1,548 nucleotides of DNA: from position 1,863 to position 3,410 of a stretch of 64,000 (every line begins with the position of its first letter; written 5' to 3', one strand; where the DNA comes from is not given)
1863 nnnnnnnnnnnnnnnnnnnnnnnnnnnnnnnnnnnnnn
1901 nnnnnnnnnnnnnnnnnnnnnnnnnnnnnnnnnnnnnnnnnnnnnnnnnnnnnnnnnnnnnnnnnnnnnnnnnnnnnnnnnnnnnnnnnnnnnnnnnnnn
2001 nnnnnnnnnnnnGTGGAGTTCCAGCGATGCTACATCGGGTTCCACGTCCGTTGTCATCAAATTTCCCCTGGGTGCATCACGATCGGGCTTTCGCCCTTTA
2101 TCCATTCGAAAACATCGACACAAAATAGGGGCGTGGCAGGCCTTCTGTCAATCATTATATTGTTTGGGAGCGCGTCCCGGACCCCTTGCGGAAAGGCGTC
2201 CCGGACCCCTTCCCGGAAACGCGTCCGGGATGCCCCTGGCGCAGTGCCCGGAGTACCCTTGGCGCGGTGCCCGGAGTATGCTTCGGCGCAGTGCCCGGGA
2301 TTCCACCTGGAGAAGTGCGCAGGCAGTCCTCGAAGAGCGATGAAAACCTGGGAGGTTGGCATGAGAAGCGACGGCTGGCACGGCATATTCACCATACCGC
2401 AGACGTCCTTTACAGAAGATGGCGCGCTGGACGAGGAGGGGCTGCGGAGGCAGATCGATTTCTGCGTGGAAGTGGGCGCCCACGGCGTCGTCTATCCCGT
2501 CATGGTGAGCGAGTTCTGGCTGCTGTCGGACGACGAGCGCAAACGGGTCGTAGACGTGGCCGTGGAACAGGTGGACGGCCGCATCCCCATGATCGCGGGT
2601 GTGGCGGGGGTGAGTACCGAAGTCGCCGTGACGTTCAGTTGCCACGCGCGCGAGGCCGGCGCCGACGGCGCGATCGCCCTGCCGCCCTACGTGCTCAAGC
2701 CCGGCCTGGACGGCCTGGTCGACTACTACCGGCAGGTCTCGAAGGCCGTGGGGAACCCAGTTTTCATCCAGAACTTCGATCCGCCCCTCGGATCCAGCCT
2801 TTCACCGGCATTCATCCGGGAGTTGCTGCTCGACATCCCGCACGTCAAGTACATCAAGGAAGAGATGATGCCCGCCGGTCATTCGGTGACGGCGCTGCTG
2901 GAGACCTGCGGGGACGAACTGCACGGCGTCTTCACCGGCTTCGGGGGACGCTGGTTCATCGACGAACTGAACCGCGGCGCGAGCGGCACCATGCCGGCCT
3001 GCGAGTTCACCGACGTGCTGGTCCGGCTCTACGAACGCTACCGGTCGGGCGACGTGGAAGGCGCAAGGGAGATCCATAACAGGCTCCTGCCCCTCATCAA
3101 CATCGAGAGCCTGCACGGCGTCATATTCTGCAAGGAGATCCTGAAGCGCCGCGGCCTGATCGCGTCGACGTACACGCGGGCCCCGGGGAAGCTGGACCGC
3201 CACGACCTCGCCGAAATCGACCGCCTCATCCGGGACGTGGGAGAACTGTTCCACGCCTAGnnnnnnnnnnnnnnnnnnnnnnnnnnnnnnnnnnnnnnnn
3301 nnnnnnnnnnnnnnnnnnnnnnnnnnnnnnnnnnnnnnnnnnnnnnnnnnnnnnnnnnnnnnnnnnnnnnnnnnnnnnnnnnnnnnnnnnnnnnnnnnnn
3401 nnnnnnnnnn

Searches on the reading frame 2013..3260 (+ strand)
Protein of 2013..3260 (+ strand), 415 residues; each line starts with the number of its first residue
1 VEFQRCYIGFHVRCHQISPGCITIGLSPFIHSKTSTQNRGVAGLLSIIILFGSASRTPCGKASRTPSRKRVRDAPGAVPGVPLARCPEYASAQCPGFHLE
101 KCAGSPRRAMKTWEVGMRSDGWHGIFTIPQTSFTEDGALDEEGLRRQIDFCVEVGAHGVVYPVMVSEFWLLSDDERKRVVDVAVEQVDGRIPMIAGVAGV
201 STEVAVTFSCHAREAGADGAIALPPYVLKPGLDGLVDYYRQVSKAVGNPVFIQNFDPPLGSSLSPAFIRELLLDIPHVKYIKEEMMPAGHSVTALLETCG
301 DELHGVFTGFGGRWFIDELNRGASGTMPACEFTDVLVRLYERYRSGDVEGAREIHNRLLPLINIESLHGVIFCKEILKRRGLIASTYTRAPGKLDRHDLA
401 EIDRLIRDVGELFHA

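Call 8: search_protein_families(library=pfam, proteins=[window:2013-3260:+])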
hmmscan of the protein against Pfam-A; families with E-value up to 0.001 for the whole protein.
window:2013-3260:+ (415 aa): 1 family
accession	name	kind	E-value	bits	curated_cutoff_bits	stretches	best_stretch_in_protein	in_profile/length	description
PF00701.28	DHDPS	-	8e-44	149.9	22.1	1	123-391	3-270/289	Dihydrodipicolinate synthetase family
